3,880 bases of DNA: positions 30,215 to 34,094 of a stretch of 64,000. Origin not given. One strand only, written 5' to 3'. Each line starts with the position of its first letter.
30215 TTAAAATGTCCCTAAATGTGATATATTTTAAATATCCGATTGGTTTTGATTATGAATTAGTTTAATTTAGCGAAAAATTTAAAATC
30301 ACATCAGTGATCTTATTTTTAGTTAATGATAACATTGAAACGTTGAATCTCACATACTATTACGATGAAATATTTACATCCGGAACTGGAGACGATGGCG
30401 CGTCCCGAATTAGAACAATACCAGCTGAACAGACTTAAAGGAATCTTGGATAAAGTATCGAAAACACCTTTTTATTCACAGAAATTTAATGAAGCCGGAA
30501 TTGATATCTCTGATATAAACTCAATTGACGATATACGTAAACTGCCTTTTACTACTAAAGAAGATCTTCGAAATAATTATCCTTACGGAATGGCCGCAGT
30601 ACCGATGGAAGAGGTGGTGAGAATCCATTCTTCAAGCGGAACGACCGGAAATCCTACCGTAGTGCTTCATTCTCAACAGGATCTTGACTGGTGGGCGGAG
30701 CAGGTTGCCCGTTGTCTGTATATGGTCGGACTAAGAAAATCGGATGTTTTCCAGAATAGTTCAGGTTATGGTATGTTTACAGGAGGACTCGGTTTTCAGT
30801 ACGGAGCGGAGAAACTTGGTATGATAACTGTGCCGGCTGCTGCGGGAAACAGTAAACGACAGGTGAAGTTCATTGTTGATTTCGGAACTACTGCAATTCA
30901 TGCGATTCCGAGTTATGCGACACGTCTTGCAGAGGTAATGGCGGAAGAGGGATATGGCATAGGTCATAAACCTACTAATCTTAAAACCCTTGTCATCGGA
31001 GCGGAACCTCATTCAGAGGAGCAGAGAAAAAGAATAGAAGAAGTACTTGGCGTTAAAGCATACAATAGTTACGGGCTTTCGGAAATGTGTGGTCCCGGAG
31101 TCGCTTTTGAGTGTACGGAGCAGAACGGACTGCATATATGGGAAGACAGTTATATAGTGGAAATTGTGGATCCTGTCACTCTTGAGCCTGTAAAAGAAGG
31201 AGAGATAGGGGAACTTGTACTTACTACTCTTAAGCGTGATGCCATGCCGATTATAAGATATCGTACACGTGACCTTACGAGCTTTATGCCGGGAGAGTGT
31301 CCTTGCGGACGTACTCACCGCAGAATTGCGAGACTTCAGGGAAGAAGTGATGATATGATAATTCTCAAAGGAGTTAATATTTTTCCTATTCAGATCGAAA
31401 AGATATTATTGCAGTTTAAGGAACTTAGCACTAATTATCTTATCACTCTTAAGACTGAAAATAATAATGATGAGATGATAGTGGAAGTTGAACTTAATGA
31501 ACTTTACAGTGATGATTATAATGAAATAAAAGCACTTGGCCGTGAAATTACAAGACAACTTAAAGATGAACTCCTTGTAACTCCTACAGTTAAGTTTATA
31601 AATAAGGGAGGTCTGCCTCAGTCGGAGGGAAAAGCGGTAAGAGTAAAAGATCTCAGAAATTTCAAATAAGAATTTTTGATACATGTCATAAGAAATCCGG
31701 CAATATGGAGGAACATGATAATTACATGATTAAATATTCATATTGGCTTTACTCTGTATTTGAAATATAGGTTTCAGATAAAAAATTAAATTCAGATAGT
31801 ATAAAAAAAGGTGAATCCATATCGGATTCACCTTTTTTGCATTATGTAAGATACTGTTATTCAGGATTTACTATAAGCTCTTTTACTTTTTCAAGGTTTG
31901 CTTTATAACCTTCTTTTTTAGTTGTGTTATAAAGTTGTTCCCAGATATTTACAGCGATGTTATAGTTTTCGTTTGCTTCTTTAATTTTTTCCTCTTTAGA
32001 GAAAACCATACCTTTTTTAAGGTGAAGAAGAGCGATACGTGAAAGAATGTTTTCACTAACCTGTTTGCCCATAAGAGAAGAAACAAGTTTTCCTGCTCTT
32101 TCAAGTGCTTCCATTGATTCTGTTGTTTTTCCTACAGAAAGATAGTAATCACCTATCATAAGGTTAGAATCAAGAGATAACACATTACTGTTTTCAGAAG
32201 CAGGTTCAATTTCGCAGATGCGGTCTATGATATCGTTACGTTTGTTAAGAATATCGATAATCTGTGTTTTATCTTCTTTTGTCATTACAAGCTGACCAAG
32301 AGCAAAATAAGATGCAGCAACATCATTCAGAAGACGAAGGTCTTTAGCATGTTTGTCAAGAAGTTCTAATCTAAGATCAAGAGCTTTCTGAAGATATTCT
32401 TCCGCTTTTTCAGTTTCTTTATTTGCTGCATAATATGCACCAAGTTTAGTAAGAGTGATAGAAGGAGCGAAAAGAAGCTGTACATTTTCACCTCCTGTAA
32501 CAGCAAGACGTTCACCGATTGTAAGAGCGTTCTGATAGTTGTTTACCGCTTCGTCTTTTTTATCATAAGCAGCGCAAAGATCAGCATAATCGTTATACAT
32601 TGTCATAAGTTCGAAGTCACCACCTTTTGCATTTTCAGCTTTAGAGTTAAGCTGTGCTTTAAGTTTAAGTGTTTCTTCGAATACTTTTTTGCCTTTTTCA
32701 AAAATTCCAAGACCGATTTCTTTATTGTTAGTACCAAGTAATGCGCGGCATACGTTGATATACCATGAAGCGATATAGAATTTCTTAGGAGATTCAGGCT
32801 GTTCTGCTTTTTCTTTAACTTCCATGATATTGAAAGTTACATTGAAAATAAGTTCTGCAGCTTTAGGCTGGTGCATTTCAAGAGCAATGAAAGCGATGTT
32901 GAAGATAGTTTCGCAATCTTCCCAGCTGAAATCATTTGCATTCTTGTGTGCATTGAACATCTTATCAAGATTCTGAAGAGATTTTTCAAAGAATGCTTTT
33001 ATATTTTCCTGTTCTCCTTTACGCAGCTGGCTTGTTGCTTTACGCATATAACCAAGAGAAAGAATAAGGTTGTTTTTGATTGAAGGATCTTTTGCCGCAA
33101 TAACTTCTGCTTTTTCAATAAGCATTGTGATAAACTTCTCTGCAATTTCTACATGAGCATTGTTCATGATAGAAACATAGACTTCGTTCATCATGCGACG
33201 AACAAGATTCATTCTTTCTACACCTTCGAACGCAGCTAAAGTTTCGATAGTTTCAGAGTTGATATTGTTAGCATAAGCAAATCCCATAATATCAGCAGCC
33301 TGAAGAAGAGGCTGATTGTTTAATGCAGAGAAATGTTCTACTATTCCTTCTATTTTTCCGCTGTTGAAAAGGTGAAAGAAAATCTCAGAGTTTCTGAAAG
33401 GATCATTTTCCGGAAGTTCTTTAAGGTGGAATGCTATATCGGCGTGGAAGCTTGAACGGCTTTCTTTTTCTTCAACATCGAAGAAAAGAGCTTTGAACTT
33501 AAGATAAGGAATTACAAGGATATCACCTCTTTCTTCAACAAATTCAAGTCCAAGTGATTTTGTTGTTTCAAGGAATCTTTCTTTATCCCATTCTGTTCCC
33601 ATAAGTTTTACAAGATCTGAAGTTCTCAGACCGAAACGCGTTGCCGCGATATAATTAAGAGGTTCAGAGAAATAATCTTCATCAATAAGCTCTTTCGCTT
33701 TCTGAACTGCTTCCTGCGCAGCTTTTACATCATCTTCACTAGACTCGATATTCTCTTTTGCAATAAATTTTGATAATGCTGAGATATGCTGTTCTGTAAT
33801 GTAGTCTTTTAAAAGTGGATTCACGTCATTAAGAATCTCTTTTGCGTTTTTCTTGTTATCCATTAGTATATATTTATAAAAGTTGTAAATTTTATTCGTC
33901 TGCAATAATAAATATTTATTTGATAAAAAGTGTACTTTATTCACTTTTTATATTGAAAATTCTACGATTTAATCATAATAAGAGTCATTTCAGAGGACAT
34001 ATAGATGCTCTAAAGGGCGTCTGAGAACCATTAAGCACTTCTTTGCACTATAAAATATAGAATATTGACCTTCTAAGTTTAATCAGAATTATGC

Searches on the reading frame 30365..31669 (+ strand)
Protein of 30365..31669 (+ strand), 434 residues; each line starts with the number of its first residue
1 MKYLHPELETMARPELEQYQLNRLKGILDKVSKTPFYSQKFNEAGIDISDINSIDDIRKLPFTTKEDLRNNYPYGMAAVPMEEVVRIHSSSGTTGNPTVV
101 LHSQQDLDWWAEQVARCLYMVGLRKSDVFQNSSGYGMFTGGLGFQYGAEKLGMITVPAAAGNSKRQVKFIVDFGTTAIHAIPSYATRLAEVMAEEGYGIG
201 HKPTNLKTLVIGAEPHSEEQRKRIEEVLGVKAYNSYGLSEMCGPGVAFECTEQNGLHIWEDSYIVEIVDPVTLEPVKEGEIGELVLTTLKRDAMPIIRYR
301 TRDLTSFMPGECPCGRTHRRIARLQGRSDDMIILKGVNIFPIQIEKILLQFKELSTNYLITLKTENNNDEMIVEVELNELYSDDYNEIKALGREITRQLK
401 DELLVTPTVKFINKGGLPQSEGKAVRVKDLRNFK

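Call 3: search_protein_families(library=pfam, proteins=[window:30365-31669:+], max_evalue=0.1)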
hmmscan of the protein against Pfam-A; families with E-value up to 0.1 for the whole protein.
window:30365-31669:+ (434 aa): 3 families
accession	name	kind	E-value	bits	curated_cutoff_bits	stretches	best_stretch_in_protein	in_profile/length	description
PF14535.12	AMP-binding_C_2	-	1.4e-27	96.2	25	1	336-431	1-96/96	AMP-binding enzyme C-terminal domain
PF00501.34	AMP-binding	-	1.5e-18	67.2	29.9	1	73-286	153-374/384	AMP-binding enzyme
PF04443.18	LuxE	-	0.074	12.3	24.9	0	235-322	283-369/391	Acyl-protein synthetase, LuxE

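Call 54: find_encoding_contigs(protein=window:30365-31669:+, flank=10000, max_places=10)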
Protein window:30365-31669:+ (434 aa): 22 contigs read that carry it; 10 places shown.
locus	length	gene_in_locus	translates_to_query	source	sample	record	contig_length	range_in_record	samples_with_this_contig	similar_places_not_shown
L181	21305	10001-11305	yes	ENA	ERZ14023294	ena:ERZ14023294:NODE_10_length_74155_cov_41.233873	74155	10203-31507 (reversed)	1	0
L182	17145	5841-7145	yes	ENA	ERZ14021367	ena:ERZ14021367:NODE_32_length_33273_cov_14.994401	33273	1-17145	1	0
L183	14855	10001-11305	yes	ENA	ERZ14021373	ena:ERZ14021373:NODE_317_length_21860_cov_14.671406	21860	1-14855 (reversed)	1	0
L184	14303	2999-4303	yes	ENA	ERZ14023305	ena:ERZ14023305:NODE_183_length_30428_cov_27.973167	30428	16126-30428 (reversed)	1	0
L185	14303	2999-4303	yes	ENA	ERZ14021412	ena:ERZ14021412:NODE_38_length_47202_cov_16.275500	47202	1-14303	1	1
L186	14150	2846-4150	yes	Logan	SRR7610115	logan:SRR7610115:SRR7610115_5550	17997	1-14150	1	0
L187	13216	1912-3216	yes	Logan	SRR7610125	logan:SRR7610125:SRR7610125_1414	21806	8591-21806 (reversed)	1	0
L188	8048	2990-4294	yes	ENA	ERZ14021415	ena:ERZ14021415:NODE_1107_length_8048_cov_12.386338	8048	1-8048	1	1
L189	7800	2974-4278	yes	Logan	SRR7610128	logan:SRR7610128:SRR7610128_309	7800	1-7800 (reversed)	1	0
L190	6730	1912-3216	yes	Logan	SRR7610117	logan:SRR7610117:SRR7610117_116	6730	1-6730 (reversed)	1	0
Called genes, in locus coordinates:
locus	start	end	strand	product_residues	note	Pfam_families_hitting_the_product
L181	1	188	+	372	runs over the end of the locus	PF04055:Radical_SAM, PF06968:BATS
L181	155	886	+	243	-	PF00899:ThiF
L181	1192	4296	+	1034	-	PF13385:Laminin_G_3, PF20578:aBig_2, PF22847:Glyco_hydro_43_rel, PF07532:Big_4, PF04616:Glyco_hydro_43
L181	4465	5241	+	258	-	PF00670:AdoHcyase_NAD (faint), PF23441:SDR (weak), PF00106:adh_short, PF01370:Epimerase, PF08659:KR (weak), PF13561:adh_short_C2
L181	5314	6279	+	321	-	PF00892:EamA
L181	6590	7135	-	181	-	PF04055:Radical_SAM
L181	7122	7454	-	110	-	PF01242:PTPS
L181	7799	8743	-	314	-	PF03601:Cons_hypoth698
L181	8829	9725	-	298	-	PF00126:HTH_1, PF12849:PBP_like_2 (weak), PF03466:LysR_substrate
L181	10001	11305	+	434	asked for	PF00501:AMP-binding, PF14535:AMP-binding_C_2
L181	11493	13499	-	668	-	PF10952:DUF2753 (faint), PF00515:TPR_1 (faint), PF13424:TPR_12 (weak)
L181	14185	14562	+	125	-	PF06803:DUF1232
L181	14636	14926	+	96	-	-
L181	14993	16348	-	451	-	-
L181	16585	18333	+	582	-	PF00004:AAA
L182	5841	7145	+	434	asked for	PF00501:AMP-binding, PF14535:AMP-binding_C_2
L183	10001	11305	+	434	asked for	PF00501:AMP-binding, PF14535:AMP-binding_C_2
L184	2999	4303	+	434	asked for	PF00501:AMP-binding, PF14535:AMP-binding_C_2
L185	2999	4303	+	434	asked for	PF00501:AMP-binding, PF14535:AMP-binding_C_2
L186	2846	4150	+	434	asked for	PF00501:AMP-binding, PF14535:AMP-binding_C_2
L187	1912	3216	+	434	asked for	PF00501:AMP-binding, PF14535:AMP-binding_C_2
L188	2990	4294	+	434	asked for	PF00501:AMP-binding, PF14535:AMP-binding_C_2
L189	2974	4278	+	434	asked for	PF00501:AMP-binding, PF14535:AMP-binding_C_2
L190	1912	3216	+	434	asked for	PF00501:AMP-binding, PF14535:AMP-binding_C_2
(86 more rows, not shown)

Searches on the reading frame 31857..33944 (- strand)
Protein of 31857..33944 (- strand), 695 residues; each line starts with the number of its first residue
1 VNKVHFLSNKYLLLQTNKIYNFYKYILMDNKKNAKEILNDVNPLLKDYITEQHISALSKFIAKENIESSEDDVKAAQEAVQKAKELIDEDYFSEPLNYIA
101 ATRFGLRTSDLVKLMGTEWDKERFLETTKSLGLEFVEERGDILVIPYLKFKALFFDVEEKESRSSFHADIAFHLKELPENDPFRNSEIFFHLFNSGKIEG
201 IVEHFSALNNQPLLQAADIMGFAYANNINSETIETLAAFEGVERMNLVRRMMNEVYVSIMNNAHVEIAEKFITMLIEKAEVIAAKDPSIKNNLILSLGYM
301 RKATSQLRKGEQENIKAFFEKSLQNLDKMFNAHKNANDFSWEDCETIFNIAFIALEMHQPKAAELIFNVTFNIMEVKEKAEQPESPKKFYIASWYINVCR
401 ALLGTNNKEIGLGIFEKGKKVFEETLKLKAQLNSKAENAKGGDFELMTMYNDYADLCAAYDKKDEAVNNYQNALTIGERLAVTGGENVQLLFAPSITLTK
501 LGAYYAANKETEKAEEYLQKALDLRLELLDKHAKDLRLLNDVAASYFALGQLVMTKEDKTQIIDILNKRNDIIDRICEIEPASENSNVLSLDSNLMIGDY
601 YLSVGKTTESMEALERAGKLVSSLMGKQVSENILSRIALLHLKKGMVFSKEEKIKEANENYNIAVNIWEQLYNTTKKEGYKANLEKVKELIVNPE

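Call 3: search_protein_families(library=pfam, proteins=[window:31857-33944:-], max_evalue=0.1)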
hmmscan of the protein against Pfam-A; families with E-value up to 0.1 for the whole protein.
window:31857-33944:- (695 aa): 8 families
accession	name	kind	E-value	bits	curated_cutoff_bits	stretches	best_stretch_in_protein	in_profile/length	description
PF13424.12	TPR_12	-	2.5e-13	50.5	30.1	1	497-551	5-60/77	Tetratricopeptide repeat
PF00515.34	TPR_1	-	1.2e-05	25.4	27.8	1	497-524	3-30/34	Tetratricopeptide repeat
PF13374.12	TPR_10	-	2.3e-05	24.7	27.5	1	497-529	4-36/42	Tetratricopeptide repeat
PF07719.23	TPR_2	-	0.00011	22.5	27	1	498-524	4-30/34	Tetratricopeptide repeat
PF13428.12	TPR_14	-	0.00034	21.5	23.5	0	500-523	6-29/44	Tetratricopeptide repeat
PF13181.12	TPR_8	-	0.00047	20.5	25.7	1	499-525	5-31/34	Tetratricopeptide repeat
PF02255.21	PTS_IIA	-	0.01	16.3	27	0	494-535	19-60/94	PTS system, Lactose/Cellobiose specific IIA subunit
PF02996.22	Prefoldin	-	0.021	15.2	23.2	1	497-547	61-111/120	Prefoldin subunit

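Call 4: search_protein_families(library=padloc, proteins=[window:31857-33944:-], max_evalue=0.1)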
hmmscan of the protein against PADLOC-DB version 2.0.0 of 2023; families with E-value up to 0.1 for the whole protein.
window:31857-33944:- (695 aa): 0 families

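Call 5: search_protein_families(library=ncbifam, proteins=[window:31857-33944:-], max_evalue=0.1)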
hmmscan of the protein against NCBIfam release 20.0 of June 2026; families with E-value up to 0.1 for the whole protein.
window:31857-33944:- (695 aa): 4 families
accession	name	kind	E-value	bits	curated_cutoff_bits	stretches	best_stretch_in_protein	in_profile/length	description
NF002725.1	PRK02603.1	equivalog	0.0014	18.7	143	0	463-581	51-151/173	photosystem I assembly protein Ycf3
NF047558.1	TPR_END_plus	domain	0.025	14.5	32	1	501-535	5-39/56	TPR end-of-group domain-containing protein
NF005049.0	PRK06461.1-3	equivalog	0.035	14.3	188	0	643-681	92-130/144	single-stranded DNA-binding protein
NF041717.1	HaaA_phane_TPR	equivalog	0.067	11.3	1125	0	461-564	766-860/882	cyclophane-containing RiPP biosynthesis TPR protein HaaT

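Call 19: find_homologous_proteins(query=window:31857-33863:-)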
Query window:31857-33863:- (668 aa): 6 proteins with E <= 0.001 among 8000 candidates.
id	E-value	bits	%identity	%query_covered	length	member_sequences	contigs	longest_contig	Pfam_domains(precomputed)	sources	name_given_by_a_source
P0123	0.0e+0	1453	100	100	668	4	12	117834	PF00515.35,PF10952.16,PF13424.13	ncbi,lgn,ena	-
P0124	0.0e+0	1013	68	99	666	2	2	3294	PF00515.35,PF13424.13,PF13181.13,PF07719.24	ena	-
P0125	2.7e-206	705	74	66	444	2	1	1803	PF00515.35,PF10952.16,PF13424.13,PF13181.13,PF07719.24,PF13374.13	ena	-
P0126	1.6e-13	68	26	31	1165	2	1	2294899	PF10602.16,PF22459.2,PF14689.12,PF13414.13,PF10952.16,PF13374.13,PF25068.3,PF21659.3,PF00515.35,PF13424.13,PF28559.1,PF14938.13,PF07719.24,PF25063.1,PF13431.13,PF23914.2,PF25062.2,PF07720.19,PF23300.4,PF13176.13,PF24885.2,PF13428.13,PF05103.19,PF12770.13,PF17562.7,PF14559.13,PF10345.16,PF10516.16,PF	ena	-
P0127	3.1e-11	61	26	22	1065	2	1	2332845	PF13431.13,PF25062.2,PF09986.16,PF18119.7,PF10952.16,PF13176.13,PF24098.2,PF24885.2,PF13428.13,PF12770.13,PF13374.13,PF10345.16,PF26725.1,PF17874.8,PF00515.35,PF13424.13,PF28559.1,PF13432.13,PF13181.13,PF07719.24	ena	-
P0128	1.3e-4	39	27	31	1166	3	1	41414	PF10602.16,PF14689.12,PF12862.14,PF10952.16,PF13374.13,PF25068.3,PF00515.35,PF05479.17,PF13424.13,PF28559.1,PF02260.26,PF07719.24,PF13431.13,PF23914.2,PF25062.2,PF13176.13,PF24885.2,PF13428.13,PF12770.13,PF14559.13,PF10345.16,PF10516.16,PF13371.13,PF17874.8,PF21033.5,PF13432.13,PF13181.13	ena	-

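Call 32: find_encoding_contigs(protein=P0124, flank=10000, max_places=5)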
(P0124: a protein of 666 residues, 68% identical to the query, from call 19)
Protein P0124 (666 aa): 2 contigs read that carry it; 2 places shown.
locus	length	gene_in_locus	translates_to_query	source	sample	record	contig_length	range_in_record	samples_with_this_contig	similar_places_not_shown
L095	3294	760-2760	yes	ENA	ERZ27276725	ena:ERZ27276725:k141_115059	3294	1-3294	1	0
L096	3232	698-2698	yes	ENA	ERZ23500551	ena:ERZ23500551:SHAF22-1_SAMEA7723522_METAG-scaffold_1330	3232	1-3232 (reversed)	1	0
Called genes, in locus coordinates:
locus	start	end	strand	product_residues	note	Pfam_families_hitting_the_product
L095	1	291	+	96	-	?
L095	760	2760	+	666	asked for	PF07719:TPR_2 (faint), PF13181:TPR_8 (faint), PF13424:TPR_12 (faint), PF00515:TPR_1 (faint)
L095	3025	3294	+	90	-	?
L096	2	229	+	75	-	?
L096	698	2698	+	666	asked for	PF07719:TPR_2 (faint), PF13181:TPR_8 (faint), PF13424:TPR_12 (faint), PF00515:TPR_1 (faint)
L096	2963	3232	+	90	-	?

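Call 33: find_encoding_contigs(protein=P0125, flank=10000, max_places=5)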
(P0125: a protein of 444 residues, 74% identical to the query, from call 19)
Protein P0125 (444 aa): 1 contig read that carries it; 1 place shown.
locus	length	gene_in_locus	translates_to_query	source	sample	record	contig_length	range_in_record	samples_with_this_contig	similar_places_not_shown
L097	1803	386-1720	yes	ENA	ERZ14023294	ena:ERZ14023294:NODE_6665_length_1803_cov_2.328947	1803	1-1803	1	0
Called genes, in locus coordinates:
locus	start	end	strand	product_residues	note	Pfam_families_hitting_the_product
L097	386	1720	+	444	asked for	PF10952:DUF2753 (faint), PF00515:TPR_1 (faint), PF07719:TPR_2 (faint), PF13181:TPR_8 (faint), PF13374:TPR_10 (faint), PF13424:TPR_12 (weak)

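Call 64: search_protein_families(library=phrogs, proteins=[window:31857-33863:-], max_evalue=0.01)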
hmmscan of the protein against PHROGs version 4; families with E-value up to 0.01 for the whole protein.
window:31857-33863:- (668 aa): 0 families

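Call 66: search_solved_structures(query=window:31857-33863:-, max_evalue=0.1)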
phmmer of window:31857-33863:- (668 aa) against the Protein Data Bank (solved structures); distinct sequences matched with E-value up to 0.1: 0.
